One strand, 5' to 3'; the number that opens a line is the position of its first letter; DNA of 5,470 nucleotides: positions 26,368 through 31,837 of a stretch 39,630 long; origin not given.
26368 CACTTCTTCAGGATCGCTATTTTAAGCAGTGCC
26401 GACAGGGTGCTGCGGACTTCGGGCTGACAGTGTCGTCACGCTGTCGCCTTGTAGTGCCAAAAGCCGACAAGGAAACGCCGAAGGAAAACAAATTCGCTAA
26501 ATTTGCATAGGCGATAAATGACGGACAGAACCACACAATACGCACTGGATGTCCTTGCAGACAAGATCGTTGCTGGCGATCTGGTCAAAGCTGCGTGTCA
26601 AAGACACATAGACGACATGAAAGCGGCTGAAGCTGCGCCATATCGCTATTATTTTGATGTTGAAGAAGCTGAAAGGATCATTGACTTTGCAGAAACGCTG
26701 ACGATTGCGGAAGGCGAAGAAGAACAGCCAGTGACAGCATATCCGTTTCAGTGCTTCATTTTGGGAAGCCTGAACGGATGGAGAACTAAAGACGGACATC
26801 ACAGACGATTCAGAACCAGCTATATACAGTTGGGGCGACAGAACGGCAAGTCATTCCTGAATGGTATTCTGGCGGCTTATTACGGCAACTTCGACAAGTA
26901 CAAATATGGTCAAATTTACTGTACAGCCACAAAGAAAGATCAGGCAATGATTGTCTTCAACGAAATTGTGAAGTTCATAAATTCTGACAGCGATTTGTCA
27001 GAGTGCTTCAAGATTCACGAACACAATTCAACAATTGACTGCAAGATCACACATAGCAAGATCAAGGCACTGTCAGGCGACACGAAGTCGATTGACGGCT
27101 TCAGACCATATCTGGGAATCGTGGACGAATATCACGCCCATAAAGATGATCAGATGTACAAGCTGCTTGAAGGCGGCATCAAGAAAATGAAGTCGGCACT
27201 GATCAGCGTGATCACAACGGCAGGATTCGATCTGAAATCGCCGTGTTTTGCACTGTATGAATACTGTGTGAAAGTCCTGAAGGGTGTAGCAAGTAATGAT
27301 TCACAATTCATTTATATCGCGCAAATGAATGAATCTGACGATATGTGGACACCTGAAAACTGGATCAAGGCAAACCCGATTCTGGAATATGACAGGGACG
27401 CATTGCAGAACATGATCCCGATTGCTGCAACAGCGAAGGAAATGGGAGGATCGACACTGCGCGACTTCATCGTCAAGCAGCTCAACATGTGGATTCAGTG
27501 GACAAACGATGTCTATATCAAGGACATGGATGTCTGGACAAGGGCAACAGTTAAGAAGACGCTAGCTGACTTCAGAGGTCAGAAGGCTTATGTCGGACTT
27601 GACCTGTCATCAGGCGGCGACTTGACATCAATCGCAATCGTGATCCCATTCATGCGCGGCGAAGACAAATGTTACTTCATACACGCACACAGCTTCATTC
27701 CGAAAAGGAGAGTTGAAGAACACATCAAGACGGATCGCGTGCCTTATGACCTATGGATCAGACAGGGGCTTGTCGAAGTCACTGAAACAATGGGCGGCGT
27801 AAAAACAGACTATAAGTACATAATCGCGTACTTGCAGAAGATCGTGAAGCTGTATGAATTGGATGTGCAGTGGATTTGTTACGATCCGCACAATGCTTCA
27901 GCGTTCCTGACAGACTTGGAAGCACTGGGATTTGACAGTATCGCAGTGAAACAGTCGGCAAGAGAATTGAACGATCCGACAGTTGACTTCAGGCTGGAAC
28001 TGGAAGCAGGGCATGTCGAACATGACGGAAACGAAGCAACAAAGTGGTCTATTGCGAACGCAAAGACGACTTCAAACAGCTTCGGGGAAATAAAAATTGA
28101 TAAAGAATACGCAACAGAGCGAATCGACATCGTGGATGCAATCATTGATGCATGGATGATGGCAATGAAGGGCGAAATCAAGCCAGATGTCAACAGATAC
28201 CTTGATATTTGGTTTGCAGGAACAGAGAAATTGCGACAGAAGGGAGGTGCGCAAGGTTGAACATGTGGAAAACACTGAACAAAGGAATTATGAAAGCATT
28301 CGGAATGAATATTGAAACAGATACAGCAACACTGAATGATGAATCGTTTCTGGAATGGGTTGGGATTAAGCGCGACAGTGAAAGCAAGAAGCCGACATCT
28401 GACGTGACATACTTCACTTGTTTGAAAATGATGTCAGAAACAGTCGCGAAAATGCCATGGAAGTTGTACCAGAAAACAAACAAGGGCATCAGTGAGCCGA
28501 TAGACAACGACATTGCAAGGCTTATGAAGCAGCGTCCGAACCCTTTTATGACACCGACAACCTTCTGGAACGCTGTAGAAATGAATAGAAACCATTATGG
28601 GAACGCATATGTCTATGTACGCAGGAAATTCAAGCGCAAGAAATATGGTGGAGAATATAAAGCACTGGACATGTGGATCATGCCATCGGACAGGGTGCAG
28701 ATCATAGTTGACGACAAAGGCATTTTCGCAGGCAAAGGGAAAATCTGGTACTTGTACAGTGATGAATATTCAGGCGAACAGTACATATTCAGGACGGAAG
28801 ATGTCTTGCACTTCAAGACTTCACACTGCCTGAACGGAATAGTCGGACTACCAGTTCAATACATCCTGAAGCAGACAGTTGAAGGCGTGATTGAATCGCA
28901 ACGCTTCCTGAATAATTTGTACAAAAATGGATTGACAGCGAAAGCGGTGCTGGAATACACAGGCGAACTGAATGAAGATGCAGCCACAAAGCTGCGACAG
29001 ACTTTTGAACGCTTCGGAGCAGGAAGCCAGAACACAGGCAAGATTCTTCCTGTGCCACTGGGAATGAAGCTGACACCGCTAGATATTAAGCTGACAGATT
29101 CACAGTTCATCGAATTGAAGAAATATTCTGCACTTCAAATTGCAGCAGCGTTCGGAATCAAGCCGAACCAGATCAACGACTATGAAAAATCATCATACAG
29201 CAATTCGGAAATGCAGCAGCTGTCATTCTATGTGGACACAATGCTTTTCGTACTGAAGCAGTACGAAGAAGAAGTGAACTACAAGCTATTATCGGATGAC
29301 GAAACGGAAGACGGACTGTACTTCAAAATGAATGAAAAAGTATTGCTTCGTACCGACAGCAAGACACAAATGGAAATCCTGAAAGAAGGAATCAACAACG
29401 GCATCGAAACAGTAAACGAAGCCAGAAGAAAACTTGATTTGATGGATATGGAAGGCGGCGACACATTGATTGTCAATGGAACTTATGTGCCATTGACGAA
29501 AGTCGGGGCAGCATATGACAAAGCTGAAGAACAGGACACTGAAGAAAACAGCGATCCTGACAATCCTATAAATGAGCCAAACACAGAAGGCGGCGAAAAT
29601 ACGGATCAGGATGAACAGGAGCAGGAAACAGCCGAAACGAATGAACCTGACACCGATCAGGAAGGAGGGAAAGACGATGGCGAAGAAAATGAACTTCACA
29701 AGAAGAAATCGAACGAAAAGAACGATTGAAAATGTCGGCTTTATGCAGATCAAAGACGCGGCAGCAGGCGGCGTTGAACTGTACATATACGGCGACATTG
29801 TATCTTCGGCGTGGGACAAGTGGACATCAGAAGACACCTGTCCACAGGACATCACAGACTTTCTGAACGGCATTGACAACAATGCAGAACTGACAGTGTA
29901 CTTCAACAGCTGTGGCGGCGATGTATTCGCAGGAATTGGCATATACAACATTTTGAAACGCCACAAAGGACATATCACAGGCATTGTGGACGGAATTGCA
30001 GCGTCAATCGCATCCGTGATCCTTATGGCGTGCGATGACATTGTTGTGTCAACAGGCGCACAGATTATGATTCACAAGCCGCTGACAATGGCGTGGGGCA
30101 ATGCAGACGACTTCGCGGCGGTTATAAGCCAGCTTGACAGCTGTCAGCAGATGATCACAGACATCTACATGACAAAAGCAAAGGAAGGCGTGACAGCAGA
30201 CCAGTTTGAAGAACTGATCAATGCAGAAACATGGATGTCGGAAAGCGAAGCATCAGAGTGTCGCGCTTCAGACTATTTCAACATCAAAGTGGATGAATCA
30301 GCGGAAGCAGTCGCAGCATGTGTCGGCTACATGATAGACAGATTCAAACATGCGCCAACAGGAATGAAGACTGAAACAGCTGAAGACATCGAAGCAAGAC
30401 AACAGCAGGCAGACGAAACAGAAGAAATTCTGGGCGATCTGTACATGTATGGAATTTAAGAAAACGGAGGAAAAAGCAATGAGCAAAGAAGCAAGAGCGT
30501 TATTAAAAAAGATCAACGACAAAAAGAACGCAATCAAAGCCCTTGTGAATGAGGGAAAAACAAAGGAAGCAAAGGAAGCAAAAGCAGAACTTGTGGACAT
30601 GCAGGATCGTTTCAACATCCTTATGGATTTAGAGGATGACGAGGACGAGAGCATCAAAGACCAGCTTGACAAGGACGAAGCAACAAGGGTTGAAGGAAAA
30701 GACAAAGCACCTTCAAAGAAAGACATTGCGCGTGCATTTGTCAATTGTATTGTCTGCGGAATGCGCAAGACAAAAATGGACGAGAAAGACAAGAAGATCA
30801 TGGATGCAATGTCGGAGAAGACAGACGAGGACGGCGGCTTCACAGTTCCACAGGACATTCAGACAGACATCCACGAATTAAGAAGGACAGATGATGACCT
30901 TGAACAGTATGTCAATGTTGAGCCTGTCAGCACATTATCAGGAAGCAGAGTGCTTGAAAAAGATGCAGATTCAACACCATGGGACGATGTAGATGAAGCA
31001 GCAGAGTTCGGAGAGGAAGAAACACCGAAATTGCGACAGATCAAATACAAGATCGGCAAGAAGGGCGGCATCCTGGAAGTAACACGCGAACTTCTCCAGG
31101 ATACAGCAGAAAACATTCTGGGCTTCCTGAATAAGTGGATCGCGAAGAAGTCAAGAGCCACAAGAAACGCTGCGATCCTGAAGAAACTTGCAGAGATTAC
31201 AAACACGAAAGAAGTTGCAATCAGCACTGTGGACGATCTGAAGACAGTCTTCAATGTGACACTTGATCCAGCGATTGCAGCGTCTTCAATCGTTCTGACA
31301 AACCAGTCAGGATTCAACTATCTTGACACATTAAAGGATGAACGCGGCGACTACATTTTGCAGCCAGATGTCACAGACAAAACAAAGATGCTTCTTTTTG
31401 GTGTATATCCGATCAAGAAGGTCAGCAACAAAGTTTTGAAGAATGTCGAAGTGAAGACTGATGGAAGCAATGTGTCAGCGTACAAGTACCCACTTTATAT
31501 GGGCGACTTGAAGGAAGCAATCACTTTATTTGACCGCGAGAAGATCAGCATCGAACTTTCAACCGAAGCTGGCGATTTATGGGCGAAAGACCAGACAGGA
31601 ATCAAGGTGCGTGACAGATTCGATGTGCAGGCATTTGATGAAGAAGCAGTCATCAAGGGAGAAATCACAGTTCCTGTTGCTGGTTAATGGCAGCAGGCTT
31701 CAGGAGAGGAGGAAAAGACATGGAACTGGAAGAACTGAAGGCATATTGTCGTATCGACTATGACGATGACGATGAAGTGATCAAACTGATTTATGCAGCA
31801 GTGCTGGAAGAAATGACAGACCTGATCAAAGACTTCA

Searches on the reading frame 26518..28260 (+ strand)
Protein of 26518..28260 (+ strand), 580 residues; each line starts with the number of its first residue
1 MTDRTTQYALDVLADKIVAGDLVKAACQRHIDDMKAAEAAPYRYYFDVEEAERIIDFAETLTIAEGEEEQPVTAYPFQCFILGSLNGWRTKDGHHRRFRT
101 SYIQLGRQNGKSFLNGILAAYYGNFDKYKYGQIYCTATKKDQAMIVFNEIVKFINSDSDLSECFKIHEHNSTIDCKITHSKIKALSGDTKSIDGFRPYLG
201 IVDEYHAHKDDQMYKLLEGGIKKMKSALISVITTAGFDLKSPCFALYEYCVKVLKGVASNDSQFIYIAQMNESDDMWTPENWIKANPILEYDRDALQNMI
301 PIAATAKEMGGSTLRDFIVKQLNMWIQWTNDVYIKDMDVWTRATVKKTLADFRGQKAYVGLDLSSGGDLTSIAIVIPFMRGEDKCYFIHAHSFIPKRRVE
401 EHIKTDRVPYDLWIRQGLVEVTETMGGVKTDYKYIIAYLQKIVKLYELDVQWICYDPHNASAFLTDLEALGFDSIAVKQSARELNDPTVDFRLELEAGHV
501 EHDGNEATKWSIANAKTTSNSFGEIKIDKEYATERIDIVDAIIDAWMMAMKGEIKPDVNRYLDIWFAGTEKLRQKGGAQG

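Call 18: search_protein_families(library=phrogs, proteins=[window:26518-28260:+], max_evalue=0.00001)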
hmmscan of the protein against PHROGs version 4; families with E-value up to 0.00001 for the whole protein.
window:26518-28260:+ (580 aa): 7 families
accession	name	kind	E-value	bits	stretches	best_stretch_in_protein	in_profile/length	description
phrog_9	-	head and packaging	2.5e-146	490.7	1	7-559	169-673/812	terminase large subunit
phrog_2699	-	head and packaging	1.4e-75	255.2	1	247-555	2-299/315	terminase large subunit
phrog_4914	-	head and packaging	2.3e-53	182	1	3-198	9-211/213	terminase large subunit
phrog_10517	-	head and packaging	5.5e-35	121.8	1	3-152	35-183/207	terminase large subunit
phrog_37124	-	unknown function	3.7e-21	76.5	1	361-486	1-131/143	-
phrog_7331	-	head and packaging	1.4e-17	64.3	1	459-555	2-98/113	terminase large subunit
phrog_2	-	head and packaging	8.8e-14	52.2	1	89-557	275-596/807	terminase large subunit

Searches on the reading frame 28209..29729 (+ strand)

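Call 18: search_protein_families(library=phrogs, proteins=[window:28209-29729:+], max_evalue=0.00001)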
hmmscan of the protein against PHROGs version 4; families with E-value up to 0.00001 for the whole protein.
window:28209-29729:+ (506 aa): 6 families
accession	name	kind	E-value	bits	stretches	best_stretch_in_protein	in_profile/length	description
phrog_12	-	head and packaging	1.1e-104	352.8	1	67-498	95-492/646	portal protein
phrog_2662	-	head and packaging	4.3e-57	195.2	1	68-494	70-484/717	portal protein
phrog_5929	-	head and packaging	6e-45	154.3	1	231-445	5-218/228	portal protein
phrog_2271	-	head and packaging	1e-23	84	1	52-423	41-395/859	portal protein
phrog_11323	-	unknown function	7.4e-20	72.4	1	322-446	2-127/130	-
phrog_21454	-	unknown function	2.8e-13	50.8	1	247-422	1-171/320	-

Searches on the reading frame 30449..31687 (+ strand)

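Call 18: search_protein_families(library=phrogs, proteins=[window:30449-31687:+], max_evalue=0.00001)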
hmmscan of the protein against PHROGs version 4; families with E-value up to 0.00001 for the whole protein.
window:30449-31687:+ (412 aa): 3 families
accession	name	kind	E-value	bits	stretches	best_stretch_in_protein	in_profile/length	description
phrog_10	-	head and packaging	8.7e-63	214.4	1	4-411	254-640/752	major head protein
phrog_2263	-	head and packaging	7.4e-24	85.5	1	15-411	176-548/551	major head protein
phrog_15928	-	head and packaging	6.4e-15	56.6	1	215-401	1-173/185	major head protein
